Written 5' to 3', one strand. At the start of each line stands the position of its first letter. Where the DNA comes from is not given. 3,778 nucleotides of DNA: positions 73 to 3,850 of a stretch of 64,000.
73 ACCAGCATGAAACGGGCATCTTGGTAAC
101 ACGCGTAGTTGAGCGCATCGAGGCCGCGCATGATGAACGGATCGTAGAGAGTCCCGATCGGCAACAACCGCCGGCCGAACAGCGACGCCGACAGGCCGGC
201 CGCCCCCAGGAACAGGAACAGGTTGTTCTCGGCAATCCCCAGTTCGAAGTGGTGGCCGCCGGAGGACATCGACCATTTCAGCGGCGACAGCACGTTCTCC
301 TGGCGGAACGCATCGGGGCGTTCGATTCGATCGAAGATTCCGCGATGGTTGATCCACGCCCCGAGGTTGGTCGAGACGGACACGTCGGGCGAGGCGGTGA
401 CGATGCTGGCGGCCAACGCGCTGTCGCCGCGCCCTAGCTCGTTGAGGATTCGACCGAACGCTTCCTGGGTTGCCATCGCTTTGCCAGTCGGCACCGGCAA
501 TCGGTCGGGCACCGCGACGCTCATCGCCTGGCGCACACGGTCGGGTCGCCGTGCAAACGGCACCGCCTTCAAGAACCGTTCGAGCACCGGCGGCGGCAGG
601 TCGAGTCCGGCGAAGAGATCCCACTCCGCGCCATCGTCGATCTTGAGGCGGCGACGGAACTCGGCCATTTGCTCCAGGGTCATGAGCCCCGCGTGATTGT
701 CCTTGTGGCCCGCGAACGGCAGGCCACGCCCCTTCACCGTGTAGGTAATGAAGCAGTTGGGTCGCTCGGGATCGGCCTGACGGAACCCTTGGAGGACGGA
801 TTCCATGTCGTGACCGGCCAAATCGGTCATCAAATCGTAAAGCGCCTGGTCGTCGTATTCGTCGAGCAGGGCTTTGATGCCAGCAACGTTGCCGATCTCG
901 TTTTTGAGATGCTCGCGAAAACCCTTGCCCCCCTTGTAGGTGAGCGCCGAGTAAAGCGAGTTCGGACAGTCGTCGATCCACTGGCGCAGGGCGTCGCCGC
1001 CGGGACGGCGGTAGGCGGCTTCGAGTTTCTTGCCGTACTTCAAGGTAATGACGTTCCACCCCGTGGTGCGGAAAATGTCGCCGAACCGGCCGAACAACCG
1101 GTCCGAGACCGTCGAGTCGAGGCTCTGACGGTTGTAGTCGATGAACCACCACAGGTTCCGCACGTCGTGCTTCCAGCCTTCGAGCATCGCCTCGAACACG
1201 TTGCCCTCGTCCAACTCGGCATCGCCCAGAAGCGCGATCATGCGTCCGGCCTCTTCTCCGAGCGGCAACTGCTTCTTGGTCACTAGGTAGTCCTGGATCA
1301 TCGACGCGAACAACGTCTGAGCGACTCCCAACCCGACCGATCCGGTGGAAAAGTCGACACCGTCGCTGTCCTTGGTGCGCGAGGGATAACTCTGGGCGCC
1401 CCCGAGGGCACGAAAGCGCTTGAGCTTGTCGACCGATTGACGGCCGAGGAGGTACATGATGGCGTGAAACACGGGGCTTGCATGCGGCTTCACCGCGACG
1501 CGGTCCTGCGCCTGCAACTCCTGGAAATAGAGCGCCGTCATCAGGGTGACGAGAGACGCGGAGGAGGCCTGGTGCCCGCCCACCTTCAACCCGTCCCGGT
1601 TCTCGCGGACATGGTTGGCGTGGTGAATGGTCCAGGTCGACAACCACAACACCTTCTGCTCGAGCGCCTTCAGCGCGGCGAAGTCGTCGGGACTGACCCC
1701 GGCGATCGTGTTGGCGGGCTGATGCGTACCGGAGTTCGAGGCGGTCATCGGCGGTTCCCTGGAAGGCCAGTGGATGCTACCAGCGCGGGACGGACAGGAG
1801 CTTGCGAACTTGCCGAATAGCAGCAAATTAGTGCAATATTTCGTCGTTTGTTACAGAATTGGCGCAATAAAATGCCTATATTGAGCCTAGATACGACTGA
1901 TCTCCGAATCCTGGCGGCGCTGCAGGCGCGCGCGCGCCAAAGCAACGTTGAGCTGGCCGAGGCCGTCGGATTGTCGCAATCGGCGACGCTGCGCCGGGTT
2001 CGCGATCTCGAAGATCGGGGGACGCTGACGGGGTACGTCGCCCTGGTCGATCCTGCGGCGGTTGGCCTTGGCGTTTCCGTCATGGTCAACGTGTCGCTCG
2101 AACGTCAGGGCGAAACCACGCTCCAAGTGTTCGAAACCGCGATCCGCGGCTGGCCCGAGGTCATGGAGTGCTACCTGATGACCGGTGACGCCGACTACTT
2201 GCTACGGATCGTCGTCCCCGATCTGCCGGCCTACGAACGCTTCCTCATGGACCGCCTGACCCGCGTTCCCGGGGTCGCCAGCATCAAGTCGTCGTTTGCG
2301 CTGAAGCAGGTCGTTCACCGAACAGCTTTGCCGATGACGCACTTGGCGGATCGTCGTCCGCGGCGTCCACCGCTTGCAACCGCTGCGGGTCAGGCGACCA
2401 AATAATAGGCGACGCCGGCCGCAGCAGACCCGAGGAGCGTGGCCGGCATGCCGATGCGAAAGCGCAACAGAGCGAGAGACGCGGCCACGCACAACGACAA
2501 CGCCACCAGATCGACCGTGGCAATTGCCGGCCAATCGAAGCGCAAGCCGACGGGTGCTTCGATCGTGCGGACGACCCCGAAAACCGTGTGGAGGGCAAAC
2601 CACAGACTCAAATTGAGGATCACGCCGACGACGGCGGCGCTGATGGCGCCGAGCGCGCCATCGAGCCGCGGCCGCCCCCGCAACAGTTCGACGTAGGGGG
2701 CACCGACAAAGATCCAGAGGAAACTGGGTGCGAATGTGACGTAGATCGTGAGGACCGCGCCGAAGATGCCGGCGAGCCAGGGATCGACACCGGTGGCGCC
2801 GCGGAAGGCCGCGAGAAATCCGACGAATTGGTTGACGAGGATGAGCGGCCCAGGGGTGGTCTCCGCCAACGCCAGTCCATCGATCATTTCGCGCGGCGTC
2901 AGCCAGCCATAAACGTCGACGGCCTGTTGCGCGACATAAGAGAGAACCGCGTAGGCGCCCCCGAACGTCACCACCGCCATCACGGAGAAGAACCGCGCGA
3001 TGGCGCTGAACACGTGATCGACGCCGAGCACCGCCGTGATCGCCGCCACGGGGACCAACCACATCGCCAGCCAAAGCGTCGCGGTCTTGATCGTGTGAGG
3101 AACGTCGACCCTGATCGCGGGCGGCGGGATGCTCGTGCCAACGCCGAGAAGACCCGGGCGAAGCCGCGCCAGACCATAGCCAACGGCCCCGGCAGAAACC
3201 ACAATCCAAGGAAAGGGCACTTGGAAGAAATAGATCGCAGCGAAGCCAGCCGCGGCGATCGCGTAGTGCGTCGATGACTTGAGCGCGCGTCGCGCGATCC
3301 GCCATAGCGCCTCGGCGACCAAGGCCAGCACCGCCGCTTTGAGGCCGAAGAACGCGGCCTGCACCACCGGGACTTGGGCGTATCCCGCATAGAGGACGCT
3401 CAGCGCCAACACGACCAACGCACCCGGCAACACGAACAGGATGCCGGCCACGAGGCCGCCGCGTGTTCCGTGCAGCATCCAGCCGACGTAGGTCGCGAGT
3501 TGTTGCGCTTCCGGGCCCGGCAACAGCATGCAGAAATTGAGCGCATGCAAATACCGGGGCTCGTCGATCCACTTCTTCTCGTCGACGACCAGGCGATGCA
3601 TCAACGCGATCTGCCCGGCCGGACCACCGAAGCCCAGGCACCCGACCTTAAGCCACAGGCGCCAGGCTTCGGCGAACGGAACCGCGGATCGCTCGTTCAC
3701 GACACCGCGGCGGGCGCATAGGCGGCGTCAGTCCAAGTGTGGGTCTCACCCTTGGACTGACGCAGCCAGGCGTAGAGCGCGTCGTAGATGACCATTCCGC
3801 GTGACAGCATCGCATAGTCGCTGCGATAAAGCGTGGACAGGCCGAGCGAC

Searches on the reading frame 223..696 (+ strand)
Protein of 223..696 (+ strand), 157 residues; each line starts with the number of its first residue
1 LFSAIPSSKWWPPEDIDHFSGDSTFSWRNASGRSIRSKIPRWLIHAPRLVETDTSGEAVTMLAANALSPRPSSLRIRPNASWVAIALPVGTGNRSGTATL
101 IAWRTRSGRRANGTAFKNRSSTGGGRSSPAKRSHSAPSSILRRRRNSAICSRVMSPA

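Call 88: find_encoding_contigs(protein=window:223-696:+, flank=10000, max_places=2)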
Protein window:223-696:+ (157 aa): no gene with exactly this product is on record in the collection.

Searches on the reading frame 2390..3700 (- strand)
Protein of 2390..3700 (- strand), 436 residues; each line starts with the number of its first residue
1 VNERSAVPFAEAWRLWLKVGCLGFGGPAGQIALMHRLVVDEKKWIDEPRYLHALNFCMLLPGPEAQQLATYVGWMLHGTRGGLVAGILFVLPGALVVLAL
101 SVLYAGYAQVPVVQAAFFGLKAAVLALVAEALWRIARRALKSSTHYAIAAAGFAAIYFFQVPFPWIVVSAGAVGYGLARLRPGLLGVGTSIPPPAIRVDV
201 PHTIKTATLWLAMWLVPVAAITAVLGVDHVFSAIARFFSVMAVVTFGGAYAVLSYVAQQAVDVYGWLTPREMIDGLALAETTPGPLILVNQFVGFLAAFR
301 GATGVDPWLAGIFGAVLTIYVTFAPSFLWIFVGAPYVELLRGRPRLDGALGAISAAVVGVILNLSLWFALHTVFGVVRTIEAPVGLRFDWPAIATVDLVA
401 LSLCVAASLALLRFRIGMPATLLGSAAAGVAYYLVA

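Call 44: search_protein_families(library=pfam, proteins=[window:2390-3700:-], max_evalue=1e-8)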
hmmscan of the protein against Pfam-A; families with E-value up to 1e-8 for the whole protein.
window:2390-3700:- (436 aa): 1 family
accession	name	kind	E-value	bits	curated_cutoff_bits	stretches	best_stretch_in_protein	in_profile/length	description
PF02417.20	Chromate_transp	-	5.9e-73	244.8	28.6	2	13-175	4-166/166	Chromate transporter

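Call 89: find_encoding_contigs(protein=window:2390-3700:-, flank=10000, max_places=2)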
Protein window:2390-3700:- (436 aa): 3 contigs read that carry it; 2 places shown.
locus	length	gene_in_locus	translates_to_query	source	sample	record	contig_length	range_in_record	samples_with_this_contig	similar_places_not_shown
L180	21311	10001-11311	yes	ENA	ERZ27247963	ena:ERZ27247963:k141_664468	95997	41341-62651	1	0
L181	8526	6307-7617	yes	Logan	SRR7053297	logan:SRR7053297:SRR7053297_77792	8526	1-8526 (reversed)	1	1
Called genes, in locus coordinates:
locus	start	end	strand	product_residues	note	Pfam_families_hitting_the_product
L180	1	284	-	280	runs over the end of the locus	PF01177:Asp_Glu_race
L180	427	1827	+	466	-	PF01494:FAD_binding_3 (weak), PF03486:HI0933_like (weak), PF07992:Pyr_redox_2 (faint), PF00070:Pyr_redox (faint), PF00890:FAD_binding_2, PF01266:DAO, PF12831:FAD_oxidored (weak), PF13450:NAD_binding_8 (weak)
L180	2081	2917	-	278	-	PF00561:Abhydrolase_1, PF00975:Thioesterase, PF03096:Ndr, PF12146:Hydrolase_4, PF12697:Abhydrolase_6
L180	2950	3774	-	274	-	PF02668:TauD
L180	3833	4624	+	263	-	PF00106:adh_short, PF08659:KR, PF23441:SDR (weak), PF13561:adh_short_C2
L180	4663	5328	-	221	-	PF13417:GST_N_3 (weak), PF13409:GST_N_2 (weak)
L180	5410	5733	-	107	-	PF07978:NIPSNAP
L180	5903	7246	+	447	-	PF01425:Amidase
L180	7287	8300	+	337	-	-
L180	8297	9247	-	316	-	PF12974:Phosphonate-bd (weak)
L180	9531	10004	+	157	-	PF09828:ChrB_C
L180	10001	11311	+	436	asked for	PF02417:Chromate_transp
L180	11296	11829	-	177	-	PF13404:HTH_AsnC-type, PF13412:HTH_24, PF09339:HTH_IclR (faint), PF01037:AsnC_trans_reg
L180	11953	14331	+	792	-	PF00456:Transketolase_N, PF17831:PDH_E1_M (weak), PF02779:Transket_pyr (weak)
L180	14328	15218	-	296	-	-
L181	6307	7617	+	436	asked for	PF02417:Chromate_transp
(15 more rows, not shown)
